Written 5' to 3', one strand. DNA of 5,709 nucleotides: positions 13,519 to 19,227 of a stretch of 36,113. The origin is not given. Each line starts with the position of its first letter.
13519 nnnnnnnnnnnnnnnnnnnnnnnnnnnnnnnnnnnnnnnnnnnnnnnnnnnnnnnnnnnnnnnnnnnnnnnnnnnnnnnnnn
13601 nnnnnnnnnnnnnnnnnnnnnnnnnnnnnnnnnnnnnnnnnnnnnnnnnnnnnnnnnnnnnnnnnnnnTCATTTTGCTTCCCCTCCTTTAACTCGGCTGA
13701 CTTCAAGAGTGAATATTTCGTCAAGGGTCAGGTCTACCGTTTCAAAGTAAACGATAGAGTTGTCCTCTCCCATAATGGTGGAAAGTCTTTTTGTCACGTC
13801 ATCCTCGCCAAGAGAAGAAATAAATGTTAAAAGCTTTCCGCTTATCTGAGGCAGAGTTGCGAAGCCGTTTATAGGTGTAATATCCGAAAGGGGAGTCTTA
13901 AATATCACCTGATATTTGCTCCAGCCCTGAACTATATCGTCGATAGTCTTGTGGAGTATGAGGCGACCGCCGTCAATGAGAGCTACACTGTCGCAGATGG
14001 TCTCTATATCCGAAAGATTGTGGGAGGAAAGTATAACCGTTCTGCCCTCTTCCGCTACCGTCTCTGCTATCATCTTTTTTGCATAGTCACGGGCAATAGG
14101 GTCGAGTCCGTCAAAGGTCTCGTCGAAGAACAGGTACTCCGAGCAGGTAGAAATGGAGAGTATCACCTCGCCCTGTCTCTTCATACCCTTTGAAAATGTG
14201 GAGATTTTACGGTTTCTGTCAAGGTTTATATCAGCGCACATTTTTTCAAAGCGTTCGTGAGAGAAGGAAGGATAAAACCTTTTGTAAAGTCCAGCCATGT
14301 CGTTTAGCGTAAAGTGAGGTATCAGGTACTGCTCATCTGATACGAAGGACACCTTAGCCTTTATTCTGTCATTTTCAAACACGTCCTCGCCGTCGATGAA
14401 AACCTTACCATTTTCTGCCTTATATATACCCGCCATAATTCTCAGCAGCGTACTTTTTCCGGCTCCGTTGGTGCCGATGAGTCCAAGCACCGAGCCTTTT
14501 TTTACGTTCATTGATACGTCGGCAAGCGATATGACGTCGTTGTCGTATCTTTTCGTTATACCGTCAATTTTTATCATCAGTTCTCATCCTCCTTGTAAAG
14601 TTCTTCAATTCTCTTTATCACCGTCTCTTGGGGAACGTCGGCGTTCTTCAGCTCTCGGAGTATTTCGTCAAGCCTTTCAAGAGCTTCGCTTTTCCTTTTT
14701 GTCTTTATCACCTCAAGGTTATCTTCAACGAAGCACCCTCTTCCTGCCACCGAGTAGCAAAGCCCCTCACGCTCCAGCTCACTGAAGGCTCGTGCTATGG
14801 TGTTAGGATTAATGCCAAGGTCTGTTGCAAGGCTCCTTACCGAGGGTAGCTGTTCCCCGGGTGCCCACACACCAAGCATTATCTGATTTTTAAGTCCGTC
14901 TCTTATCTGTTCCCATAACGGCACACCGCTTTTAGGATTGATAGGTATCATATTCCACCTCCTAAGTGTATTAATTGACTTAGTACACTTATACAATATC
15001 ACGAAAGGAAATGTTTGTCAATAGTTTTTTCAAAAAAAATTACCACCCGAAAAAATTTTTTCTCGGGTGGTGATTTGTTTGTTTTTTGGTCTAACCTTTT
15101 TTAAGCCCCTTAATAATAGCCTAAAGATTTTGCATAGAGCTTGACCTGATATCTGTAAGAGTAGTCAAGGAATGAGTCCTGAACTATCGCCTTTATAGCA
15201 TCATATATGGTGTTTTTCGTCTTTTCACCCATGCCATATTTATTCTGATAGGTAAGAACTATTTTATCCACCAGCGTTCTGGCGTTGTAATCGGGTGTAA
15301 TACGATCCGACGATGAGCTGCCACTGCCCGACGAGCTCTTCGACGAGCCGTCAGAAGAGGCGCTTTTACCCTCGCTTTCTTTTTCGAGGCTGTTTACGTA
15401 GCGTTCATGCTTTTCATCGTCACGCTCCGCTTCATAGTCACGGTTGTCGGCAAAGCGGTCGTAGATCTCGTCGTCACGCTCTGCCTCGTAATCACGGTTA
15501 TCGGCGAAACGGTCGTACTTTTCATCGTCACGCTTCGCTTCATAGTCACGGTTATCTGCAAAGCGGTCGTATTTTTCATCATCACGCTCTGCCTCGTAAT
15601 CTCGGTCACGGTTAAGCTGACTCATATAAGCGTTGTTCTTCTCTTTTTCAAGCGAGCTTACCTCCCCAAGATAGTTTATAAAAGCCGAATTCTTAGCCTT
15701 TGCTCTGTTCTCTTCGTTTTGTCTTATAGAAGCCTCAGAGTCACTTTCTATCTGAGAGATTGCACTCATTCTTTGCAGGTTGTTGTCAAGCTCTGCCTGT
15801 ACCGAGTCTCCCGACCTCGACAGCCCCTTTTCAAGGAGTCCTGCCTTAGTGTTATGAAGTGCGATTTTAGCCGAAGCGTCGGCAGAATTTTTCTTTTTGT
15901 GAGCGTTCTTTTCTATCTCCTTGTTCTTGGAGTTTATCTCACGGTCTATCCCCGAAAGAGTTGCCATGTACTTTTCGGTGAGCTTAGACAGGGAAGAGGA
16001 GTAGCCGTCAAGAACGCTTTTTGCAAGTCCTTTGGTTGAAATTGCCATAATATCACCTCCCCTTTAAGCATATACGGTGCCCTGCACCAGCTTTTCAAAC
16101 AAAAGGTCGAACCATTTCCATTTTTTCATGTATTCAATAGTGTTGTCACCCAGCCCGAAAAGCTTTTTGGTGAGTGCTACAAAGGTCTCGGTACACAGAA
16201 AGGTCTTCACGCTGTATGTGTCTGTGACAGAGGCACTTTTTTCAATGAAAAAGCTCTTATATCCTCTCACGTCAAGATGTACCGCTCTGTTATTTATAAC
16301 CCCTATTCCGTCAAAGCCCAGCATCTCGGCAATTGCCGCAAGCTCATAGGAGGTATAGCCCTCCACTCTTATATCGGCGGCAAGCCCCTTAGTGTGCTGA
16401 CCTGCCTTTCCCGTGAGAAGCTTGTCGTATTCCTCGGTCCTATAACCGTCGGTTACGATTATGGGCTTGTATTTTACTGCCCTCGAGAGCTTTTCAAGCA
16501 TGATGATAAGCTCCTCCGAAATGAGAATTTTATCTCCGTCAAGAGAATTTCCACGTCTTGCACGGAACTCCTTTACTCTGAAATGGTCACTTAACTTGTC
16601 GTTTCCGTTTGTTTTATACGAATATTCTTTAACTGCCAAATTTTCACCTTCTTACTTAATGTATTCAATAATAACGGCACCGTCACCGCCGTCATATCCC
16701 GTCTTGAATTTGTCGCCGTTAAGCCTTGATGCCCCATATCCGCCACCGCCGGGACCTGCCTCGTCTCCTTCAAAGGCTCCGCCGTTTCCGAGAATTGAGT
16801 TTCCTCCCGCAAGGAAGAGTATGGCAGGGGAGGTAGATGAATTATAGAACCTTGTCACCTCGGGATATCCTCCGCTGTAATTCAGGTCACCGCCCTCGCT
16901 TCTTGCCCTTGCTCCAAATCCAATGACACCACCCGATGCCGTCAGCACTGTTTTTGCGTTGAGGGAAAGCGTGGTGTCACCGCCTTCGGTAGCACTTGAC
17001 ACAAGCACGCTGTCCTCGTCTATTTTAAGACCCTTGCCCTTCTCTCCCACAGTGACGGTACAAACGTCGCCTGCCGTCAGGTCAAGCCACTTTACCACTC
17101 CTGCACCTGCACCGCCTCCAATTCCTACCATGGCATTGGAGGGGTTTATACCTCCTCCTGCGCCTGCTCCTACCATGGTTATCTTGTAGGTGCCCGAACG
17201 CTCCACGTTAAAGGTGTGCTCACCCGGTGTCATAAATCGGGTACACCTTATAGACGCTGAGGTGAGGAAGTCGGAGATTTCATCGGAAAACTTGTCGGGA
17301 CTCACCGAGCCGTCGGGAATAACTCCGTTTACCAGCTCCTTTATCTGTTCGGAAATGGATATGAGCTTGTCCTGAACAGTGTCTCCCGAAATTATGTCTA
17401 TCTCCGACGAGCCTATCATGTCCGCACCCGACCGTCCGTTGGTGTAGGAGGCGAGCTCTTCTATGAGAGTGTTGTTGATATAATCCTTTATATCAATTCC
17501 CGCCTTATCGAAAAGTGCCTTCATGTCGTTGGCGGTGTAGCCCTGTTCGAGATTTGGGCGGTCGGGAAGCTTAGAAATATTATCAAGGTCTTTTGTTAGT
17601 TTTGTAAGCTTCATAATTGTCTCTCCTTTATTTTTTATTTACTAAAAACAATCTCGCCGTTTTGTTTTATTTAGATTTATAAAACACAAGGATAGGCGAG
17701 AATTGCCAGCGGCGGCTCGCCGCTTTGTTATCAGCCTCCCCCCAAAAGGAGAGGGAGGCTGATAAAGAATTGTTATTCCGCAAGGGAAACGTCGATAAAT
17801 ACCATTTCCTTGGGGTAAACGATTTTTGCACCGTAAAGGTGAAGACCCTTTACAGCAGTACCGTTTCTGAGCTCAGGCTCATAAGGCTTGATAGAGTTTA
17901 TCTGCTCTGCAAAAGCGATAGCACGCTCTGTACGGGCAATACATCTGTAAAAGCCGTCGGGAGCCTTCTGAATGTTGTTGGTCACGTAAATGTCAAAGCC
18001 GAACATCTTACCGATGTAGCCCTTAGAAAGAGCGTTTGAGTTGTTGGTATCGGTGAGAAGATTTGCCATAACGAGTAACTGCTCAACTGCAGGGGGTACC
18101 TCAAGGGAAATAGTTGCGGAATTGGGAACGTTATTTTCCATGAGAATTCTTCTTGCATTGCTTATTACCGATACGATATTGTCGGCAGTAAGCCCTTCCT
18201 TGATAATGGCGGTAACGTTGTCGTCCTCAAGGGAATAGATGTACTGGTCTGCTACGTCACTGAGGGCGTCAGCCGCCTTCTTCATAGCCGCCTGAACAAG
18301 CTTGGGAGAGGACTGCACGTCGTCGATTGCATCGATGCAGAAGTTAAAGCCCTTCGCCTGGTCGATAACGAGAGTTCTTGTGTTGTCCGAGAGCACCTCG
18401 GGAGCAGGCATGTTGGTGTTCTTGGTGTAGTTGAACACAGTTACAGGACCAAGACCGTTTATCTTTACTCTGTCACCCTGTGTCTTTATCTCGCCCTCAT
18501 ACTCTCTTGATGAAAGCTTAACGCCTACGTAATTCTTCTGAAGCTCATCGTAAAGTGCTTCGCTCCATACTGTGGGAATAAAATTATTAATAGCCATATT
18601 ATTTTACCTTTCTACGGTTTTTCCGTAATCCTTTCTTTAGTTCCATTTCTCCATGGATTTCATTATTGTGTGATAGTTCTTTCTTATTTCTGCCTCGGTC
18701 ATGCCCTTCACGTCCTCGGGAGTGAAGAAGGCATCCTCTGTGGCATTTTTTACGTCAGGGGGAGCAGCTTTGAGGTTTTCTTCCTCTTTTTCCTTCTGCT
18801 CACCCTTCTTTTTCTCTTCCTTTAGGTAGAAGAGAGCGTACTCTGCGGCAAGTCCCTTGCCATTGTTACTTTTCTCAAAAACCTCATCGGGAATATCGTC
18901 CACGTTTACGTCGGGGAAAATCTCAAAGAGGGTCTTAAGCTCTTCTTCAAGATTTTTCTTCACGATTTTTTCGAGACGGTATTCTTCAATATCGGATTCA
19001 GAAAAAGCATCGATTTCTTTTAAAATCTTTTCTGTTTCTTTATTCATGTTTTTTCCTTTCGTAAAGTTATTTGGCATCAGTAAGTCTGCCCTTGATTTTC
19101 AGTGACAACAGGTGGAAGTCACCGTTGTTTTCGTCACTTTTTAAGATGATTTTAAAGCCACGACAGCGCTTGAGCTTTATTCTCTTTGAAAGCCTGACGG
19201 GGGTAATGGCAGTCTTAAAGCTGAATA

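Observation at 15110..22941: Self-contained podovirus-like head/tail/lysis operon with no terminase, integrase or replication genes: candidate domesticated phage-derived particle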

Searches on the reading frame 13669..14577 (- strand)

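Call 8: search_protein_families(library=pfam, proteins=[window:13669-14577:-], max_evalue=0.001)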
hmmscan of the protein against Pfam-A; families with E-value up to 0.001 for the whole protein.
window:13669-14577:- (302 aa): 3 families
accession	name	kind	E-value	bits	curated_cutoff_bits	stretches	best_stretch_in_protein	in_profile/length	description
PF00005.33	ABC_tran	-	2.4e-22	80.5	25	1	18-155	1-136/137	ABC transporter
PF13304.12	AAA_21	-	1.4e-07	32.3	27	0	31-76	2-58/304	AAA domain, putative AbiEii toxin, Type IV TA system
PF13175.12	AAA_15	-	4.9e-05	23.5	32.1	1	18-125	14-122/374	AAA ATPase domain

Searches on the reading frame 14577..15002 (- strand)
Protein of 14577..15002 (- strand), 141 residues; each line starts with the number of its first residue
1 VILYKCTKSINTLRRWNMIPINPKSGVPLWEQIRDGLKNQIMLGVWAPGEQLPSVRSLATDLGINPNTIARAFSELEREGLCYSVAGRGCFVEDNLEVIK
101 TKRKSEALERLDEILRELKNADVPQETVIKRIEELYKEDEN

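Call 8: search_protein_families(library=pfam, proteins=[window:14577-15002:-], max_evalue=0.001)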
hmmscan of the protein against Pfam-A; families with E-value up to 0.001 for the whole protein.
window:14577-15002:- (141 aa): 3 families
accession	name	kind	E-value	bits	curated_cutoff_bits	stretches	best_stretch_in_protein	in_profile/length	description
PF00392.27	GntR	-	1.6e-17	63.3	27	1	31-92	3-64/64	Bacterial regulatory proteins, gntR family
PF13730.12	HTH_36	-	1.2e-06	28.7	25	1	49-81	22-54/55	Helix-turn-helix domain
PF02082.26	Rrf2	-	2.3e-05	25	30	1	48-109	19-82/132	Iron-dependent Transcriptional regulator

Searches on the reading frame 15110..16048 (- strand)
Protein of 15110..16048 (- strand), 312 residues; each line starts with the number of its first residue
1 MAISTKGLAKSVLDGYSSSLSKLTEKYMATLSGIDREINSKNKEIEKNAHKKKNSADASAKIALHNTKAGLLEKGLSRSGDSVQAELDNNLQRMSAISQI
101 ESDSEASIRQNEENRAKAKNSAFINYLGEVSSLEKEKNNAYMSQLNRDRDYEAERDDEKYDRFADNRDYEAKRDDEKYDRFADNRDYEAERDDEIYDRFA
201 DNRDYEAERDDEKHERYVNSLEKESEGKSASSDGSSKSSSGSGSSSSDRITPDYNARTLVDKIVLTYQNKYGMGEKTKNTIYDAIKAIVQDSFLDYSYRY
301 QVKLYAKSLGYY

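Call 3: search_protein_families(library=phrogs, proteins=[window:15110-16048:-], max_evalue=0.01)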
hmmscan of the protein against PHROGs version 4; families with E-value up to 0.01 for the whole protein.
window:15110-16048:- (312 aa): 0 families

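Call 4: search_protein_families(library=pfam, proteins=[window:15110-16048:-], max_evalue=0.01)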
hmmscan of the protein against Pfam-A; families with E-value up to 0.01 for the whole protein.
window:15110-16048:- (312 aa): 0 families

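Call 31: search_protein_families(library=ncbifam, proteins=[window:15110-16048:-], max_evalue=0.01)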
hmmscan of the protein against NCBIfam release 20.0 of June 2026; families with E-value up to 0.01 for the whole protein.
window:15110-16048:- (312 aa): 0 families

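Call 42: search_solved_structures(query=A3, max_evalue=1)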
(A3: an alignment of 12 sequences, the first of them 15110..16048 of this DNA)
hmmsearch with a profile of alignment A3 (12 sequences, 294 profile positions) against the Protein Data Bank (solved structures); distinct sequences matched with E-value up to 1: 0.

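Call 92: search_protein_families(library=padloc, proteins=[window:15110-16048:-], max_evalue=0.01)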
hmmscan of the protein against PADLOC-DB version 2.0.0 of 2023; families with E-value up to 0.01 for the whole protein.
window:15110-16048:- (312 aa): 0 families

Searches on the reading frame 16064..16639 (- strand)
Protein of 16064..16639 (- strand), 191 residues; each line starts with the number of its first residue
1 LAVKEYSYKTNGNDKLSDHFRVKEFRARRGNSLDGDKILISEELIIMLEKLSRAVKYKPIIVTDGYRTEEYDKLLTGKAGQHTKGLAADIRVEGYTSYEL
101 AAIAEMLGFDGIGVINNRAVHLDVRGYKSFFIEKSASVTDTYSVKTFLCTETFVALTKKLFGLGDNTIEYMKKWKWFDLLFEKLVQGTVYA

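Call 3: search_protein_families(library=phrogs, proteins=[window:16064-16639:-], max_evalue=0.01)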
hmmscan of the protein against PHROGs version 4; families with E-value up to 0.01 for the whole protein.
window:16064-16639:- (191 aa): 4 families
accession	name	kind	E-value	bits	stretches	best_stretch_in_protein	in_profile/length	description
phrog_894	-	lysis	4.2e-26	92.8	1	3-144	34-186/389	endolysin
phrog_17373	-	other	1.1e-05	26.2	1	37-128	34-126/224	peptidase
phrog_25247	-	other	0.0056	16.8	1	43-129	423-508/520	peptidase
phrog_2649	-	lysis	0.0082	17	0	80-130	78-133/261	endolysin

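Call 4: search_protein_families(library=pfam, proteins=[window:16064-16639:-], max_evalue=0.01)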
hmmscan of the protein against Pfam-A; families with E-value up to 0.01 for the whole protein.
window:16064-16639:- (191 aa): 2 families
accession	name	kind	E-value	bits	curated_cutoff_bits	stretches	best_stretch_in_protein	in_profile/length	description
PF08291.16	Peptidase_M15_3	-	4.3e-11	43.4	23.2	1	20-123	3-108/108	Peptidase M15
PF05951.18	Peptidase_M15_2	-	0.00061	20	27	1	36-126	54-149/153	Bacterial protein of unknown function (DUF882)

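Call 31: search_protein_families(library=ncbifam, proteins=[window:16064-16639:-], max_evalue=0.01)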
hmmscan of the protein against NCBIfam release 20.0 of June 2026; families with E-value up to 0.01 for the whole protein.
window:16064-16639:- (191 aa): 1 family
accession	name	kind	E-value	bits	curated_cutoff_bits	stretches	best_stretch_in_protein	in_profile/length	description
NF053624.1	PtglEndpepMepK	equivalog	0.00044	20.2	185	1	42-124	80-170/176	peptidoglycan L,D-endopeptidase MepK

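Call 92: search_protein_families(library=padloc, proteins=[window:16064-16639:-], max_evalue=0.01)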
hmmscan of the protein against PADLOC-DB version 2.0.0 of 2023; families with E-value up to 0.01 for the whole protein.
window:16064-16639:- (191 aa): 0 families

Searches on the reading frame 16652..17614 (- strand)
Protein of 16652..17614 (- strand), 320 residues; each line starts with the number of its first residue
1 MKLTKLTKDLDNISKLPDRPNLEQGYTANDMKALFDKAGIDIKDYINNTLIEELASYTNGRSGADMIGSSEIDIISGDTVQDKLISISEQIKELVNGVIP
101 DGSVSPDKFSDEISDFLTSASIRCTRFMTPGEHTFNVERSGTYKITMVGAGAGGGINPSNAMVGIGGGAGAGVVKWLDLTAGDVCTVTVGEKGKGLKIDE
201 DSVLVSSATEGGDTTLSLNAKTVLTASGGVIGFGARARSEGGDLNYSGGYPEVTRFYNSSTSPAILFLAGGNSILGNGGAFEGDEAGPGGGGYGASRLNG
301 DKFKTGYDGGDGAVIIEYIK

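Call 3: search_protein_families(library=phrogs, proteins=[window:16652-17614:-], max_evalue=0.01)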
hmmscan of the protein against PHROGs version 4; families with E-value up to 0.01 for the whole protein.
window:16652-17614:- (320 aa): 5 families
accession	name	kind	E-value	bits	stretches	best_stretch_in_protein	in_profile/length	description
phrog_863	-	tail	1.2e-17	65.1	1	48-317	338-602/690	tail fiber assembly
phrog_14469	-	tail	1.3e-07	32.1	1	1-86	1-81/296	tail fiber protein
phrog_6202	-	tail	2.7e-05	24.5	1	137-318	458-636/636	tail fiber protein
phrog_416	-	tail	0.0027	18.5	1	124-315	167-345/350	minor tail protein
phrog_454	-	tail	0.0065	15.6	1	67-317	1118-1373/1376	tail fiber protein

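Call 4: search_protein_families(library=pfam, proteins=[window:16652-17614:-], max_evalue=0.01)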
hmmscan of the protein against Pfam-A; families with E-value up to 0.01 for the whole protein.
window:16652-17614:- (320 aa): 1 family
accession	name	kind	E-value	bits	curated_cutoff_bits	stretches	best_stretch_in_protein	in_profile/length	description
PF21722.4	Gly_rich_2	-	1.7e-08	35.2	24.3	1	130-318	3-225/226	Glycine-rich domain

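Call 31: search_protein_families(library=ncbifam, proteins=[window:16652-17614:-], max_evalue=0.01)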
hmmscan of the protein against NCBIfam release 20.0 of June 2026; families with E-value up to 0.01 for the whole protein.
window:16652-17614:- (320 aa): 0 families

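Call 92: search_protein_families(library=padloc, proteins=[window:16652-17614:-], max_evalue=0.01)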
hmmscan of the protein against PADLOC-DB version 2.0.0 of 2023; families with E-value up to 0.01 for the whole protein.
window:16652-17614:- (320 aa): 0 families

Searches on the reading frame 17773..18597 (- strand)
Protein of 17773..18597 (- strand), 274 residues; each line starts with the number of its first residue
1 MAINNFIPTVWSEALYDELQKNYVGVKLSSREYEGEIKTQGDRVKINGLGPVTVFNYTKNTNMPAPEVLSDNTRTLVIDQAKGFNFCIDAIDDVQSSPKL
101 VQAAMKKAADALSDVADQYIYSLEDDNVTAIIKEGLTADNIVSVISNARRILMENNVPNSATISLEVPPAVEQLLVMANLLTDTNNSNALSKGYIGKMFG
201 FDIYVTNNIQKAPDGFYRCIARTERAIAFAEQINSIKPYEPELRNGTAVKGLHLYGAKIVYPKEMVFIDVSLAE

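Call 3: search_protein_families(library=phrogs, proteins=[window:17773-18597:-], max_evalue=0.01)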
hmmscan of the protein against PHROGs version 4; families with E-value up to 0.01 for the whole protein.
window:17773-18597:- (274 aa): 2 families
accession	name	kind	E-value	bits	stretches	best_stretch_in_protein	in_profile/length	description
phrog_267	-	head and packaging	6.2e-43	148.5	1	2-266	32-321/410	major head protein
phrog_283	-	head and packaging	4.7e-16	60.1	1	4-215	6-223/385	major head protein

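Call 4: search_protein_families(library=pfam, proteins=[window:17773-18597:-], max_evalue=0.01)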
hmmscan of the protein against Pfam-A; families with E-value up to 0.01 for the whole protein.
window:17773-18597:- (274 aa): 1 family
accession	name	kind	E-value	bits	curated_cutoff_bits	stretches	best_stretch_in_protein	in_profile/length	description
PF25209.1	Phage_capsid_4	-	2.9e-09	38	27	1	8-262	12-254/262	Phage capsid protein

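Call 10: search_dna_similar(query=window:17773-18597:-, collection=phages, mode=protein, max_rows=25)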
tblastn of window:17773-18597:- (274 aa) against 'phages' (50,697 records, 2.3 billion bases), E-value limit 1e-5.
Records with a match: 382; places in all: 382; records where one place covers at least 80% of the query: 373.
Best place of each record, by identity: <60% 382.
By first word of the organism name: Mycobacterium 284; Brevibacterium 32; Bacillus 11; Clostridium 10; Roseobacter 10; Streptomyces 4; Rhizobium 4; Pelagibacter 4; Deep-sea 2; Aeribacillus 2; and 13 more.
By host as written in the record: Mycobacterium smegmatis mc2 155 189; Mycobacterium smegmatis mc#155 39; Brevibacterium aurantiacum SMQ-1335 32; Mycobacterium smegmatis mc2155 10; Clostridium perfringens 9; Mycobacterium smegmatius mc2 155 8; - 6; Mycobacteruim smegmatis mc2 155 4; and 55 more.
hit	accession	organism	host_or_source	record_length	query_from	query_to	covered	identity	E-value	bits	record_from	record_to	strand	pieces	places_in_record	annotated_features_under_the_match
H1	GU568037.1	Deep-sea thermophilic phage D6E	-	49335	1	262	96%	43.1%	2e-55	197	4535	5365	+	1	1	capsid protein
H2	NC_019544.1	Deep-sea thermophilic phage D6E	-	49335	1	262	96%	43.1%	2e-55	197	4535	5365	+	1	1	major head protein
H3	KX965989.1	Aeribacillus phage AP45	Aeribacillus pallidus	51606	1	268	98%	41.5%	1e-53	192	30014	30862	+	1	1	capsid protein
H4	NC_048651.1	Aeribacillus phage AP45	Aeribacillus pallidus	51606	1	268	98%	41.5%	1e-53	192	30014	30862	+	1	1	major head protein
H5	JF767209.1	Clostridium phage phiCP34O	Clostridium perfringens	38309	1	268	98%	39.9%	1e-50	183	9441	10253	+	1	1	P22 coat protein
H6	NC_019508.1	Clostridium phage phiCP34O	Clostridium perfringens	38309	1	268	98%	39.9%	1e-50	183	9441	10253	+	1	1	P22 coat protein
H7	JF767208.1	Clostridium phage phiCP13O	Clostridium perfringens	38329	1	268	98%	39.9%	1e-50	183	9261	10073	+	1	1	P22 coat protein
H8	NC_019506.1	Clostridium phage phiCP13O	Clostridium perfringens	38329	1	268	98%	39.9%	1e-50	183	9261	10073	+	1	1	P22 coat protein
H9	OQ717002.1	Clostridium phage vB_CpeS-17DYC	Clostridium perfringens 012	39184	1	268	98%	38.5%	5e-48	176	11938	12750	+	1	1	hypothetical protein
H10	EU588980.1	Clostridium phage phiCP39-O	Clostridium perfringens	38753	1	268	98%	38.1%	3e-45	168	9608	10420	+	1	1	Gp6-like protein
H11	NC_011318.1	Clostridium phage phiCP39-O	Clostridium perfringens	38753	1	268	98%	38.1%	3e-45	168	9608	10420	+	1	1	Gp6-like protein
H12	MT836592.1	Bacteriophage sp.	human fecal samples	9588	1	268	98%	38.0%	8e-50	181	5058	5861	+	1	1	record has no annotation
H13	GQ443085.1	Clostridium phage phiCP26F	Clostridium perfringens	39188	1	268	98%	37.7%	3e-45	168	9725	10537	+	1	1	phi26F_gp11: P22 coat protein 5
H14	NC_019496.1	Clostridium phage phiCP26F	Clostridium perfringens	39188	1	268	98%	37.7%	3e-45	168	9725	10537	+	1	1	phi26F_gp11: major head protein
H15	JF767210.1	Clostridium phage phiCP9O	Clostridium perfringens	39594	1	268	98%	37.7%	3e-45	168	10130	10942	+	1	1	P22 coat protein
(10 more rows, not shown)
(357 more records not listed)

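Call 31: search_protein_families(library=ncbifam, proteins=[window:17773-18597:-], max_evalue=0.01)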
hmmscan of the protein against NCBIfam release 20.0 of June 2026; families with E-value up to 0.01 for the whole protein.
window:17773-18597:- (274 aa): 0 families

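Call 92: search_protein_families(library=padloc, proteins=[window:17773-18597:-], max_evalue=0.01)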
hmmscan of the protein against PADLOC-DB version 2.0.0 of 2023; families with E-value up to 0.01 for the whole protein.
window:17773-18597:- (274 aa): 0 families

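Call 98: search_solved_structures(query=A7, max_evalue=1)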
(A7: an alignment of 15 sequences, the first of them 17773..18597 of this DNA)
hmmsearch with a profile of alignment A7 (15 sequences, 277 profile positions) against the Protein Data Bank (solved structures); distinct sequences matched with E-value up to 1: 5.
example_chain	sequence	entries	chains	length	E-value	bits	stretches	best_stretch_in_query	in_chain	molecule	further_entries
8e16_I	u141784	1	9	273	5.6e-49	170.1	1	1-269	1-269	Major capsid protein, gp6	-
9jwb_A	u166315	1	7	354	8.3e-20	74.4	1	4-214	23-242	Major capsid protein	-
5x5l_A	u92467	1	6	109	0.18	14.3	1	74-126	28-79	AdeR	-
7y23_G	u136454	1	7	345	0.24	13.9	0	139-204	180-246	phage capsid protein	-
2xvr_A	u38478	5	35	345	0.34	13.4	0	127-204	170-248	MAJOR CAPSID PROTEIN 10A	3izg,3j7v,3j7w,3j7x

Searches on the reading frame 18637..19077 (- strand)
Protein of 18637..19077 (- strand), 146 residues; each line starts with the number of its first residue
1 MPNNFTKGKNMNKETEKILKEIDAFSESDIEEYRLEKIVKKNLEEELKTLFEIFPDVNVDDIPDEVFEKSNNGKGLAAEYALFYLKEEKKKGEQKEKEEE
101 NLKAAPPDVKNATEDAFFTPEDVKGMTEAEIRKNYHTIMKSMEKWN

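Call 3: search_protein_families(library=phrogs, proteins=[window:18637-19077:-], max_evalue=0.01)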
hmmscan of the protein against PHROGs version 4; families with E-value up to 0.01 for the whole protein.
window:18637-19077:- (146 aa): 1 family
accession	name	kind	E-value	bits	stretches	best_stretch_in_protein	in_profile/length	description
phrog_14606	-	unknown function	0.0082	16.8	0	32-82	149-200/263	-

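Call 4: search_protein_families(library=pfam, proteins=[window:18637-19077:-], max_evalue=0.01)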
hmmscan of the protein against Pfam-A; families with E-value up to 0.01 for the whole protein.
window:18637-19077:- (146 aa): 1 family
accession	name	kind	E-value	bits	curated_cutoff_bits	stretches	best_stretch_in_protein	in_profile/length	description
PF16511.11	FERM_f0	-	0.0026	18.4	26.9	1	53-93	18-58/81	N-terminal or F0 domain of Talin-head FERM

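Call 31: search_protein_families(library=ncbifam, proteins=[window:18637-19077:-], max_evalue=0.01)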
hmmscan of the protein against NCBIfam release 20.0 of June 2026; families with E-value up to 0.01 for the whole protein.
window:18637-19077:- (146 aa): 0 families

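Call 92: search_protein_families(library=padloc, proteins=[window:18637-19077:-], max_evalue=0.01)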
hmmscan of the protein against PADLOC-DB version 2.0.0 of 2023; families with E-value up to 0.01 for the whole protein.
window:18637-19077:- (146 aa): 0 families
